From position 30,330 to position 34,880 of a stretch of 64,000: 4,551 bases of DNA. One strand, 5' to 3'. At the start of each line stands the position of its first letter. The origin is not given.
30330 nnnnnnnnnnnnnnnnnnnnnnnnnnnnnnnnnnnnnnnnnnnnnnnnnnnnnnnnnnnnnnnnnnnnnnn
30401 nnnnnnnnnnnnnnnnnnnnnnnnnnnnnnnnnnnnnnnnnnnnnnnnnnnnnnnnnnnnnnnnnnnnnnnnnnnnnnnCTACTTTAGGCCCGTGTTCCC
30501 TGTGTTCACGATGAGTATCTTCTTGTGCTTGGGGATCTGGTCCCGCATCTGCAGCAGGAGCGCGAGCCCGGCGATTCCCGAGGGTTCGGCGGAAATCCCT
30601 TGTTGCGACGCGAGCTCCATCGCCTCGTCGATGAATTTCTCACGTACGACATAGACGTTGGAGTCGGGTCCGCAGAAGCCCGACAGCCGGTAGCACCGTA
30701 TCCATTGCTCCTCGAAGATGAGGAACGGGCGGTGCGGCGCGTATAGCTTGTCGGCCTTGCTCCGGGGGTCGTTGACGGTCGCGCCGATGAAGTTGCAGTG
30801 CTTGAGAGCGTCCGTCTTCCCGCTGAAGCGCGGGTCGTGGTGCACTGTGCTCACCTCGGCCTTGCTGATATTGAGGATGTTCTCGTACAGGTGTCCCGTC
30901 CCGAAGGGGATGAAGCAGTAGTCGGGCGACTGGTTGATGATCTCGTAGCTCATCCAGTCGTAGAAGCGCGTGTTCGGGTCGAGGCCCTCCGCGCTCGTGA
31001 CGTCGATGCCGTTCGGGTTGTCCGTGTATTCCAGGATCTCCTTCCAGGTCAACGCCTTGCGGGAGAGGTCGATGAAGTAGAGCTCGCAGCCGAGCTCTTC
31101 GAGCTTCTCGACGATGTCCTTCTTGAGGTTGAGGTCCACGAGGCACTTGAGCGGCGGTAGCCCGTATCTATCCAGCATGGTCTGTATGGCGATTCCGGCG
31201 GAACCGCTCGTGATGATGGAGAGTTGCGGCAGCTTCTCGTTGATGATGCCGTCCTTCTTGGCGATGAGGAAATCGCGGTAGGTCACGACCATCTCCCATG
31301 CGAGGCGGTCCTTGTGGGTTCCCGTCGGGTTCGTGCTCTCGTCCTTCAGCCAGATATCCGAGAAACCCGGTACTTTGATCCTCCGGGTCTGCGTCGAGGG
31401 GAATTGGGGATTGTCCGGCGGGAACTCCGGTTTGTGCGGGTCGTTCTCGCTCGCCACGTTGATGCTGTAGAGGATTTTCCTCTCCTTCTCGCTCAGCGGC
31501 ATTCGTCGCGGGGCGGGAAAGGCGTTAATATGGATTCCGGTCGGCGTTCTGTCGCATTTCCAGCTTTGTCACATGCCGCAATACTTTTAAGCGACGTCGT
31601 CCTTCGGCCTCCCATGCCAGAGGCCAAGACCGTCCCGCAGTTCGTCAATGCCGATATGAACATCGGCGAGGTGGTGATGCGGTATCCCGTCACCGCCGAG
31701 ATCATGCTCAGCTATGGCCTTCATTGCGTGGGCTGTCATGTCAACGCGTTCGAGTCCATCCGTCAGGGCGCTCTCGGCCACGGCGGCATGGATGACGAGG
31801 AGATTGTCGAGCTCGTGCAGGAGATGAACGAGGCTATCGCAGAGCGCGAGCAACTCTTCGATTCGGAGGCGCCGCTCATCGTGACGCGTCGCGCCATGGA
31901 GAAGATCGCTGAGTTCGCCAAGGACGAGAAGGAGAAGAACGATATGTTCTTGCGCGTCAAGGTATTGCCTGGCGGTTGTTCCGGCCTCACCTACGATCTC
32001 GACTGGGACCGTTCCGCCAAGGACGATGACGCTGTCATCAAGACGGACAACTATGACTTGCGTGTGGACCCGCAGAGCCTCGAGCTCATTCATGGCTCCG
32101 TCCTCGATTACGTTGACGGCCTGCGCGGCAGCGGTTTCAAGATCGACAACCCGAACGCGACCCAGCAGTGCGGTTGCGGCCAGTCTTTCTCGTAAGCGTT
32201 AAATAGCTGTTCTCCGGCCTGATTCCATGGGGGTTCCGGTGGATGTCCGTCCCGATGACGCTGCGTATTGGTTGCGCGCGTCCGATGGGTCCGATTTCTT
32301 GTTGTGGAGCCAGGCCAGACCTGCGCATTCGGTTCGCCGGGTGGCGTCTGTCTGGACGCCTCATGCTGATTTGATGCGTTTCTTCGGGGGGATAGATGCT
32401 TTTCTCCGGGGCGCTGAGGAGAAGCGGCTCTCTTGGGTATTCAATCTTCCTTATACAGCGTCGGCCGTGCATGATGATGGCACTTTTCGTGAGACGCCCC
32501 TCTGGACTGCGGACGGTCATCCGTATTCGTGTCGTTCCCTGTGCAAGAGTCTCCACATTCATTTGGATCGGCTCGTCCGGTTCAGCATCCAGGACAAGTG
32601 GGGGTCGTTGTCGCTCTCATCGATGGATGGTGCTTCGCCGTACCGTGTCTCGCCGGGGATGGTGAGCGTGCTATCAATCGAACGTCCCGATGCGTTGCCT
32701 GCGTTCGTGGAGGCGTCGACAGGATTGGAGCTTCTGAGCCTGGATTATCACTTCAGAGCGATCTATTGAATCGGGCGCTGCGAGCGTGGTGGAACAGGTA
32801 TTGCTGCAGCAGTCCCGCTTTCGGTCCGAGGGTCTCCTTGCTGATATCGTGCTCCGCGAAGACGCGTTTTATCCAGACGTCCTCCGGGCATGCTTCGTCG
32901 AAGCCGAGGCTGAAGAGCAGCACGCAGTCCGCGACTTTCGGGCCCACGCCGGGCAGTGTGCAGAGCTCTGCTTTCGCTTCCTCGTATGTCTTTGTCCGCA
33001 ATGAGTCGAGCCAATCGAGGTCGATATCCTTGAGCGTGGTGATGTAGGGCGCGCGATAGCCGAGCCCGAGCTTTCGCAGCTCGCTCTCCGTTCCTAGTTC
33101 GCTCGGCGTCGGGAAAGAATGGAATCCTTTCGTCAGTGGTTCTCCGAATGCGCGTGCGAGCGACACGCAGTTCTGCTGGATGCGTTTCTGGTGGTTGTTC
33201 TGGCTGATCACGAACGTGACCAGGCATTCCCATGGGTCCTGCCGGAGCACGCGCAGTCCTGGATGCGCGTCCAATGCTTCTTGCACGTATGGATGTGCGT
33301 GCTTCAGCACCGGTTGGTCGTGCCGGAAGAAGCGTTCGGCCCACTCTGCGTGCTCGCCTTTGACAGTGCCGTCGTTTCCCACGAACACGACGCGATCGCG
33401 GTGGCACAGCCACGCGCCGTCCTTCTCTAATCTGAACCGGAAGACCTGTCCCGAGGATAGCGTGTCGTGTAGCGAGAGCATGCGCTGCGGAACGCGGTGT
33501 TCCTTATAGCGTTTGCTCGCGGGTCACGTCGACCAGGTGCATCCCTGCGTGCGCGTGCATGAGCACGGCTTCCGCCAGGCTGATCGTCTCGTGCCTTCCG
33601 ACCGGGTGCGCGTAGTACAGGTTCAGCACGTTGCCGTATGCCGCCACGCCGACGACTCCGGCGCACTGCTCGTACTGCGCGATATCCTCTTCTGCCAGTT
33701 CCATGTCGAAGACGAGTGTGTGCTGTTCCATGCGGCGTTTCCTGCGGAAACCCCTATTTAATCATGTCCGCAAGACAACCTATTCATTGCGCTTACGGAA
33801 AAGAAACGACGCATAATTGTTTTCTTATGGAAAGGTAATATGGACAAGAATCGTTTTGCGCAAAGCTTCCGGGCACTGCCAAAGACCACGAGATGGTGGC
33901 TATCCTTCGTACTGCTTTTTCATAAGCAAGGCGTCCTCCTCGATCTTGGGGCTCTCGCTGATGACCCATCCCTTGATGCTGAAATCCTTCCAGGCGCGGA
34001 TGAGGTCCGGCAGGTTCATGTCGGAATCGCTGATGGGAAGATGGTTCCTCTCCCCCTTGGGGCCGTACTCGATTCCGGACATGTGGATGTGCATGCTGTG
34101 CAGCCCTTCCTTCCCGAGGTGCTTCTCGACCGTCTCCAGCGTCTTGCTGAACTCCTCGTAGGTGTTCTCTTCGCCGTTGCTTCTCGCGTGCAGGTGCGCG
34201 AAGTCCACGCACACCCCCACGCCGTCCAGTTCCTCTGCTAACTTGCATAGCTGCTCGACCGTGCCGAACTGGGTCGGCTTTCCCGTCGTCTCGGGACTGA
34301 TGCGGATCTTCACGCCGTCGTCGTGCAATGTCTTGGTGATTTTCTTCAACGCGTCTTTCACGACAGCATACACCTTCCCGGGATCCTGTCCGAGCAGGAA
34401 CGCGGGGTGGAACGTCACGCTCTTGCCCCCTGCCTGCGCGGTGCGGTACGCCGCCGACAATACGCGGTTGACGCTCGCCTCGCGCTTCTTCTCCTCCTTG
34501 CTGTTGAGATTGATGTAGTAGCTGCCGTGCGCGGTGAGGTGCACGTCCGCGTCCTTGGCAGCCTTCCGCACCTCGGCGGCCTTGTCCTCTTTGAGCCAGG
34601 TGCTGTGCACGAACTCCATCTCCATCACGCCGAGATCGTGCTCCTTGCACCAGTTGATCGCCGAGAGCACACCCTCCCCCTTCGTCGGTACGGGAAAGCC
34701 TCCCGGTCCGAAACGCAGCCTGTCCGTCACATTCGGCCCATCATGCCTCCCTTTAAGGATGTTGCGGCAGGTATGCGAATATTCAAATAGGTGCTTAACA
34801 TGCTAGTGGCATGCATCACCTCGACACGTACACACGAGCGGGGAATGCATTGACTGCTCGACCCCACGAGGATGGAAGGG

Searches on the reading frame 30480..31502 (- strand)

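Call 13: search_protein_families(library=pfam, proteins=[window:30480-31502:-], max_evalue=0.001)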
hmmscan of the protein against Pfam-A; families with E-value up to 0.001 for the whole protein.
window:30480-31502:- (340 aa): 1 family
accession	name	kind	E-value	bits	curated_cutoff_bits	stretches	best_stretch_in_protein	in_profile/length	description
PF00291.31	PALP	-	4.4e-25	89.1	35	1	39-335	8-295/295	Pyridoxal-phosphate dependent enzyme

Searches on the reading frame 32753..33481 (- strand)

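Call 46: search_protein_families(library=pfam, proteins=[window:32753-33481:-], max_evalue=0.001)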
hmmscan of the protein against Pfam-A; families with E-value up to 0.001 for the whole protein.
window:32753-33481:- (242 aa): 3 families
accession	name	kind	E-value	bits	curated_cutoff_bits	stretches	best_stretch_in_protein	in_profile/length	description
PF07934.18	OGG_N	-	2.5e-09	37.8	23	1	59-87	87-115/115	8-oxoguanine DNA glycosylase, N-terminal domain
PF00633.29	HHH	-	9.7e-06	25.6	24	1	171-190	11-30/30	Helix-hairpin-helix motif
PF00730.31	HhH-GPD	-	0.00041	21.1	26.2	1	88-217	1-92/108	HhH-GPD superfamily base excision DNA repair protein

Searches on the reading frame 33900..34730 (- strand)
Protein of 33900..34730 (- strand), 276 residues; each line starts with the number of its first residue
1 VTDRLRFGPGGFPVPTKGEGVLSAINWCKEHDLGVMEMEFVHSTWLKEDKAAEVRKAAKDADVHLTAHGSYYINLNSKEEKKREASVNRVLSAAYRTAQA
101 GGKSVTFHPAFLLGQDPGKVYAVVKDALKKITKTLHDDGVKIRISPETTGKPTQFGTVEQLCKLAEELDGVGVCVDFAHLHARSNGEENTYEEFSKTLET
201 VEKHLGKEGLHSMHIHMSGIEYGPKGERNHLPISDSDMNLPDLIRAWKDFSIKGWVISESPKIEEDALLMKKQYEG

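Call 46: search_protein_families(library=pfam, proteins=[window:33900-34730:-], max_evalue=0.001)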
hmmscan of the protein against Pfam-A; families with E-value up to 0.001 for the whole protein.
window:33900-34730:- (276 aa): 1 family
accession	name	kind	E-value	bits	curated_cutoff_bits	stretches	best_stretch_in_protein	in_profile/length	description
PF01261.30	AP_endonuc_2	-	1.2e-35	123.9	31.1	1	26-262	2-231/249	Xylose isomerase-like TIM barrel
